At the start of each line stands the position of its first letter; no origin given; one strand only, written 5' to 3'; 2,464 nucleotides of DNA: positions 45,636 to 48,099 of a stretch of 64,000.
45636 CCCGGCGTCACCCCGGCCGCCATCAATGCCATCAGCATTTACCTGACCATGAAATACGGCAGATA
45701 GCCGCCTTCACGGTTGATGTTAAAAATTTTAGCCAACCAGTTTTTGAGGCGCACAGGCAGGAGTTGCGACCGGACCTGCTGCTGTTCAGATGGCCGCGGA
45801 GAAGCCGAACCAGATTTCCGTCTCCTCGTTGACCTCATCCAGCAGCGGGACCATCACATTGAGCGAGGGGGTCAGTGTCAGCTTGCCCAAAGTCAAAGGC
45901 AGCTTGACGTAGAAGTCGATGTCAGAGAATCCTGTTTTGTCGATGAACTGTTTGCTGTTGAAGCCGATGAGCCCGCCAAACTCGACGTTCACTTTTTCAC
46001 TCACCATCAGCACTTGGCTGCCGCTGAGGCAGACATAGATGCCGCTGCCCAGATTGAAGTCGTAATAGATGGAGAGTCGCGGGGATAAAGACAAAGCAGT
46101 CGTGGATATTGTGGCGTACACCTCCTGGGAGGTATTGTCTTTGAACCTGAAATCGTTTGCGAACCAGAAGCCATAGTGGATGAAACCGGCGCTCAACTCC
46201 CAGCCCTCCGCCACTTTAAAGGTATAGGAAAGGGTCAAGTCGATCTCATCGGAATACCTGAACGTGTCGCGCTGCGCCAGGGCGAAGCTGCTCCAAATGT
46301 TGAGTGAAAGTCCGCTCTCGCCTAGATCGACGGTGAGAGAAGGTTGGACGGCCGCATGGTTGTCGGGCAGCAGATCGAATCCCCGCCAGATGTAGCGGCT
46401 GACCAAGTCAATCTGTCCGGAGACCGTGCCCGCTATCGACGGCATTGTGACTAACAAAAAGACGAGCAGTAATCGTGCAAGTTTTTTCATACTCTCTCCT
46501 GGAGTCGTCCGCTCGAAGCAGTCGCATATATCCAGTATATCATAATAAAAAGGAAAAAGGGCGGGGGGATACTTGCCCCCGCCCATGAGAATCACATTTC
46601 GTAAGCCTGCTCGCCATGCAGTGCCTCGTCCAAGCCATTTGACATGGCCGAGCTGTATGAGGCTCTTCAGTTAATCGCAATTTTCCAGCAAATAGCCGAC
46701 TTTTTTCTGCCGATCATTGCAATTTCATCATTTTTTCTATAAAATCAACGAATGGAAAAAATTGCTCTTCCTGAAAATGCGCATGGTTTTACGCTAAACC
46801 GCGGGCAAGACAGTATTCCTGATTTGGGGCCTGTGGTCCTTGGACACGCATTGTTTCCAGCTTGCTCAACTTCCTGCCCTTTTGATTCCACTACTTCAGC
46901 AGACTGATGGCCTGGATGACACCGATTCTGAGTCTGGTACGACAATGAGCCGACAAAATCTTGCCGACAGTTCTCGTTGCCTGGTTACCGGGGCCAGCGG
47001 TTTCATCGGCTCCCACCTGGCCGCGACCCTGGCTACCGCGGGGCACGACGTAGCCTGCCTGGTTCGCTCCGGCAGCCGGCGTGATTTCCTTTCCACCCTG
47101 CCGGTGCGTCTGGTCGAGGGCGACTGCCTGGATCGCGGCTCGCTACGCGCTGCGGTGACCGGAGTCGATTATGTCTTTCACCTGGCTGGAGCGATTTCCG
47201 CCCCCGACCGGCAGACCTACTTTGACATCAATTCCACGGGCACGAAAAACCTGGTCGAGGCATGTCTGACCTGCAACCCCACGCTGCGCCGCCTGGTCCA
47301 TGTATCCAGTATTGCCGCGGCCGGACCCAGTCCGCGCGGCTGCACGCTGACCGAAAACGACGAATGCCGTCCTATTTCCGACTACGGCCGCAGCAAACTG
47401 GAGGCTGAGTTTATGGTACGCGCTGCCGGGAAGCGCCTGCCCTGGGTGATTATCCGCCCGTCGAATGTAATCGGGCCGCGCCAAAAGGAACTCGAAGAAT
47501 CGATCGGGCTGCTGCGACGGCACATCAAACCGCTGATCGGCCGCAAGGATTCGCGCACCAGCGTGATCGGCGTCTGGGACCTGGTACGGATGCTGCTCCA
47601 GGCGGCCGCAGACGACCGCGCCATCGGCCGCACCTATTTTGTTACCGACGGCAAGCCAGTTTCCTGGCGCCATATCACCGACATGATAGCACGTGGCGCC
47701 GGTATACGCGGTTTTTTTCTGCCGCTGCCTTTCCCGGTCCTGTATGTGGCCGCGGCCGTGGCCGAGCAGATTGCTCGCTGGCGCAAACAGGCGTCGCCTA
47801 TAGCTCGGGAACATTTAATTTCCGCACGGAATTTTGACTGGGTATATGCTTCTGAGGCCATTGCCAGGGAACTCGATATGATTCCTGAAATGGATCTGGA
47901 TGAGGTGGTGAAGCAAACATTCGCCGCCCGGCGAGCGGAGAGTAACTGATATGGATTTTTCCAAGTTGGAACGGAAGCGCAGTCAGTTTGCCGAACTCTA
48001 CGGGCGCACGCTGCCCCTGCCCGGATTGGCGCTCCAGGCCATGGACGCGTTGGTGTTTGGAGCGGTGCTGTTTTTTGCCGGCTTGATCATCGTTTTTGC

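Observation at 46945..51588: GC-rich, translationally coupled five-gene operon: three paralogous extended-SDR epimerase/dehydratase genes interleaved with a PAP2 (SMS/IPC-synthase-like) membrane protein and a CPBP intramembrane protease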

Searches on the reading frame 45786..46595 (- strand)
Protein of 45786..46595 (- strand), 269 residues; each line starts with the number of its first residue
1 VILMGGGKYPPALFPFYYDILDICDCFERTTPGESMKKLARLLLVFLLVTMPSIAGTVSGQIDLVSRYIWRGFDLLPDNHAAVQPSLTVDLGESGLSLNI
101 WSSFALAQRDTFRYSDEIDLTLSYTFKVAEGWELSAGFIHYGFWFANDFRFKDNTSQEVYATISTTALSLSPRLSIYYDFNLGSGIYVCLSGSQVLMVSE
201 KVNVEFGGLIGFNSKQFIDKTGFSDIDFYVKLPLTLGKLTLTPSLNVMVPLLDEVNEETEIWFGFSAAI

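Call 34: search_protein_families(library=pfam, proteins=[window:45786-46595:-], max_evalue=0.001)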
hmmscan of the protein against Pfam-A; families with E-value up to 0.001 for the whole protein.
window:45786-46595:- (269 aa): 1 family
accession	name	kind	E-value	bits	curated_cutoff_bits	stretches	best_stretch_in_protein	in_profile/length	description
PF09694.16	Gcw_chp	-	1.2e-07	32.4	24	1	56-171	8-124/230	Bacterial protein of unknown function (Gcw_chp)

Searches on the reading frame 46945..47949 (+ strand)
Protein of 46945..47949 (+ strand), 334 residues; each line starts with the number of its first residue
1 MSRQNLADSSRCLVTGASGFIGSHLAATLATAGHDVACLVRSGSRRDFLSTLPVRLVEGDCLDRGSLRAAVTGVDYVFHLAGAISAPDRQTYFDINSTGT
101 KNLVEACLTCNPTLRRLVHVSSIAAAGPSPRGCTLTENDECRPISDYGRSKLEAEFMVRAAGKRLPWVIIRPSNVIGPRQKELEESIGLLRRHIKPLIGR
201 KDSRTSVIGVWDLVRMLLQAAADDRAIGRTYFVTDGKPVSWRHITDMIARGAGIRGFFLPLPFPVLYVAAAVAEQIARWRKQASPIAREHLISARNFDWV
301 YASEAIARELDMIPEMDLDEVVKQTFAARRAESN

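Call 3: search_protein_families(library=pfam, proteins=[window:46945-47949:+], max_evalue=0.01)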
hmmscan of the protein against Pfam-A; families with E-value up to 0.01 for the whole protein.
window:46945-47949:+ (334 aa): 9 families
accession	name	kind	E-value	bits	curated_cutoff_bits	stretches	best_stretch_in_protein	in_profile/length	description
PF01370.27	Epimerase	-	9.6e-37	127.1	20.9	1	13-226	2-230/240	NAD dependent epimerase/dehydratase family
PF01073.25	3Beta_HSD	-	6.1e-27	94.8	22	1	13-255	1-271/280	3-beta hydroxysteroid dehydrogenase/isomerase family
PF16363.11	GDP_Man_Dehyd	-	9e-22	78.4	27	1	13-246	1-260/332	GDP-mannose 4,6 dehydratase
PF07993.18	NAD_binding_4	-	6.3e-21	75.1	20.1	2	62-181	77-213/258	Male sterility protein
PF13460.12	NAD_binding_10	-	1.3e-20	74.4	27.2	1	16-175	1-146/184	NAD(P)H-binding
PF04321.23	RmlD_sub_bind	-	8.9e-18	64.8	27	1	11-253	2-232/287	RmlD substrate binding domain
PF05368.20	NmrA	-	5.3e-11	43.1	27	1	10-88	3-79/298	NmrA-like family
PF02719.21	Polysacc_synt_2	-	3.8e-05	23.5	20.2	1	13-128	2-134/293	Polysaccharide biosynthesis protein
PF00106.31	adh_short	-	7.4e-05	22.7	26.6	1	13-131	4-145/195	short chain dehydrogenase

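Call 4: search_protein_families(library=ncbifam, proteins=[window:46945-47949:+], max_evalue=0.01)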
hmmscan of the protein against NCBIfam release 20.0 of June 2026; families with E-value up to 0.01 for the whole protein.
window:46945-47949:+ (334 aa): 44 families (the best 25 are shown)
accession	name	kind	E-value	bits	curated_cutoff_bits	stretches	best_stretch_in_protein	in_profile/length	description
TIGR03466.1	HpnA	hypoth_equivalog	1.7e-39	135.6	367.65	1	11-311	2-304/327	hopanoid-associated sugar epimerase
NF042423.1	oxyalk_red_Shew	equivalog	4.3e-28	98.4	580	1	9-321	8-327/331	2-alkyl-3-oxoalkanoate reductase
NF052578.1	StrlDmthSdmBMthl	equivalog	4.7e-28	98.9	600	1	12-314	3-308/328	sterol demethylase protein SdmB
NF042422.1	oxyalk_red_OleD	equivalog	2.9e-27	95.9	580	1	11-325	2-324/329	2-alkyl-3-oxoalkanoate reductase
TIGR04180.1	EDH_00030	hypoth_equivalog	1.6e-25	89.8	475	1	13-250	2-254/297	NAD-dependent 4,6-dehydratase LegB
TIGR01179.1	galE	equivalog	1.6e-20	73.2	262.3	1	12-188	2-186/332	UDP-glucose 4-epimerase GalE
TIGR01746.1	Thioester-redct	subfamily_domain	2.7e-20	72.9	213.35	2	63-253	78-281/371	thioester reductase domain-containing protein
NF005539.0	PRK07201.1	equivalog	3.4e-17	62.4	549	1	12-254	3-268/657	SDR family oxidoreductase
TIGR01181.1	dTDP_gluc_dehyt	equivalog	5.8e-13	48.6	365.1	1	12-181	2-187/321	dTDP-glucose 4,6-dehydratase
NF050030.1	thlkprotThyD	equivalog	6.8e-13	48.5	400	1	13-263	4-260/305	thylakoid membrane protein ThyD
NF043036.1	ErythonDh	equivalog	7.3e-13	48.4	325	1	12-160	3-162/321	D-erythronate dehydrogenase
NF004520.0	PRK05865.1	equivalog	1.5e-12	46.3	1509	1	11-250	2-200/854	sugar epimerase family protein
TIGR01777.1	yfcH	hypoth_equivalog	1.7e-12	47.5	207.35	1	13-266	2-254/292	TIGR01777 family oxidoreductase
TIGR01214.1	rmlD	equivalog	2e-12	46.8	224.05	1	11-260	1-234/285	dTDP-4-dehydrorhamnose reductase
NF058621.1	DiazavRedAvaA7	equivalog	7.3e-12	45.5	400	1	11-137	2-127/304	3-diazoavenalumate denitrifying reductase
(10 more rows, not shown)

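Call 65: search_solved_structures(query=window:46945-47949:+, max_evalue=1e-8)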
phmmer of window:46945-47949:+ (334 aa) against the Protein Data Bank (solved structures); distinct sequences matched with E-value up to 1e-8: 37.
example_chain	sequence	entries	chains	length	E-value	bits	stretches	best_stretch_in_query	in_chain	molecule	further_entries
3wj7_A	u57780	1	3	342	1.8e-25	92.9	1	12-321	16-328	Putative oxidoreductase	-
4lw8_A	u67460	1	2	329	4.7e-17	65.3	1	8-253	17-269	Putative epimerase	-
6wjb_A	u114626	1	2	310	4.5e-16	62.1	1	9-190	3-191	NAD-dependent epimerase/dehydratase family protein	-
6wj9_A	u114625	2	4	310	4.2e-15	58.9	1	9-190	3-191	NAD-dependent epimerase/dehydratase family protein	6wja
6kv9_A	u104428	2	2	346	5.9e-15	58.4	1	6-255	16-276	MoeE5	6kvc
6jkg_A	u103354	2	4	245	6.4e-15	58.3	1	7-185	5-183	Sterol-4-alpha-carboxylate 3-dehydrogenase, decarboxylating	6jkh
2p5u_A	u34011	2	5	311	2.7e-13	53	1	11-182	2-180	UDP-glucose 4-epimerase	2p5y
8rdg_A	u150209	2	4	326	2e-12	50.1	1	11-181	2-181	SDR family NAD(P)-dependent oxidoreductase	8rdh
3icp_A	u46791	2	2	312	3.7e-12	49.2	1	11-220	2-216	NAD-dependent epimerase/dehydratase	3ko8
6bwl_A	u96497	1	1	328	4e-12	49.1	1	11-184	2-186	Pal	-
8rdi_A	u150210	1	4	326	7.1e-12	48.3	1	11-181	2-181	SDR family NAD(P)-dependent oxidoreductase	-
6dnt_A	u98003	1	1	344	2.2e-11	46.7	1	11-198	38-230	NAD-dependent epimerase/dehydratase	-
7k3p_A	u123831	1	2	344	2.5e-11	46.5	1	9-177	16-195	UDP-glucose 4-epimerase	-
4twr_A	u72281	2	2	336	5.1e-11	45.5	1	9-177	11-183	NAD binding site:NAD-dependent epimerase/dehydratase:UDP-glucose 4-epimerase | UDP-glucose 4-epimerase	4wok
2pk3_A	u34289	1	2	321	6.6e-11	45.1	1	9-180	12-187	GDP-6-deoxy-D-lyxo-4-hexulose reductase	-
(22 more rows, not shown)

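Call 79: list_cluster_members(proteins=[window:46945-47949:+, window:48904-49902:+, window:50593-51588:+, window:47951-48907:+])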
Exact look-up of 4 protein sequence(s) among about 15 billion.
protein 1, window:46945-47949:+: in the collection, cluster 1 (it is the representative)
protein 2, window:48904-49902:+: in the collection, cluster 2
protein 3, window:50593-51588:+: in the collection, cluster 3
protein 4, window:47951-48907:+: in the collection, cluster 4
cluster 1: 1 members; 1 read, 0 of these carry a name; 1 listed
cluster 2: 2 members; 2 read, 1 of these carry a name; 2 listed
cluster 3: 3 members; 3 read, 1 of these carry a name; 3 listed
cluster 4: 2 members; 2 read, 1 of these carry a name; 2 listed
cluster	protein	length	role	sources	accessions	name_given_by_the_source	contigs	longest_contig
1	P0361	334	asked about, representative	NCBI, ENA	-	-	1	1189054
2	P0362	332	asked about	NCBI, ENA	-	-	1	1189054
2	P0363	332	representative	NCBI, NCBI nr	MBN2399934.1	MAG: NAD-dependent epimerase/dehydratase family protein [Candidatus Aminicenantes ... | NAD-dependent epimerase/dehydratase family protein [Candidatus Aminicenantes bacterium]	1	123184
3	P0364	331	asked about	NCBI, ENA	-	-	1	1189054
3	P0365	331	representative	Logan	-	-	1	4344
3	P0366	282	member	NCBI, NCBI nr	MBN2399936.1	MAG: NAD-dependent epimerase/dehydratase family protein, partial [Candidatus ... | NAD-dependent epimerase/dehydratase family protein [Candidatus Aminicenantes bacterium]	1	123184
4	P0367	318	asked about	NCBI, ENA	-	-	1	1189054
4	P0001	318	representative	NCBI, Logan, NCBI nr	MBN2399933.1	MAG: phosphatase PAP2 family protein [Candidatus Aminicenantes bacterium] | phosphatase PAP2 family protein [Candidatus Aminicenantes bacterium]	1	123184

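Call 107: search_solved_structures(query=A5, max_evalue=1e-10)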
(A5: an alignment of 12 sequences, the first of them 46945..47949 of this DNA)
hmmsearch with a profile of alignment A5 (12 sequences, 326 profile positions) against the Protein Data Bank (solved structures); distinct sequences matched with E-value up to 1e-10: 194 (the best 60 are shown).
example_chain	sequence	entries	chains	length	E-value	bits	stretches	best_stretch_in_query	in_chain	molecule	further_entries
3wj7_A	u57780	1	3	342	2.6e-49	171.5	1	3-325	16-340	Putative oxidoreductase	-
8rdg_A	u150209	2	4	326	1.5e-38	136.1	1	1-245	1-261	SDR family NAD(P)-dependent oxidoreductase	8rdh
8rdi_A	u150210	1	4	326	1.3e-37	133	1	1-245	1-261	SDR family NAD(P)-dependent oxidoreductase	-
6zl6_A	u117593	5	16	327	1.9e-35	125.9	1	1-246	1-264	Epimerase domain-containing protein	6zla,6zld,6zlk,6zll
6kv9_A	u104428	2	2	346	7.7e-35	123.9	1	3-247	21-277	MoeE5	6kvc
6jkg_A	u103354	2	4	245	1.1e-34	123.4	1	1-215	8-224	Sterol-4-alpha-carboxylate 3-dehydrogenase, decarboxylating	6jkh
6zlj_A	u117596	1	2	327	1.6e-34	122.8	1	1-246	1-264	Epimerase domain-containing protein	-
6wjb_A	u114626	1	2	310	2.3e-34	122.4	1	2-244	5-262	NAD-dependent epimerase/dehydratase family protein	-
4zrm_A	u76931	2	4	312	1.8e-33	119.4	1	1-244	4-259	UDP-glucose 4-epimerase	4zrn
6wj9_A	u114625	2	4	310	1.5e-32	116.4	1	2-244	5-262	NAD-dependent epimerase/dehydratase family protein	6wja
6bwl_A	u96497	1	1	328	3.1e-32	115.4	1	1-241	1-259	Pal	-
3ehe_A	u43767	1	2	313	5.7e-32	114.5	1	3-243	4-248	UDP-glucose 4-epimerase (GalE-1)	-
2hun_A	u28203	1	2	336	1.9e-31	112.8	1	1-245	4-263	336aa long hypothetical dTDP-glucose 4,6-dehydratase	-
3icp_A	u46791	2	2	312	3e-31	112.1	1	1-245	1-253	NAD-dependent epimerase/dehydratase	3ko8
1r6d_A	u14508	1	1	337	8.1e-31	110.7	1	1-239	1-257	TDP-glucose-4,6-dehydratase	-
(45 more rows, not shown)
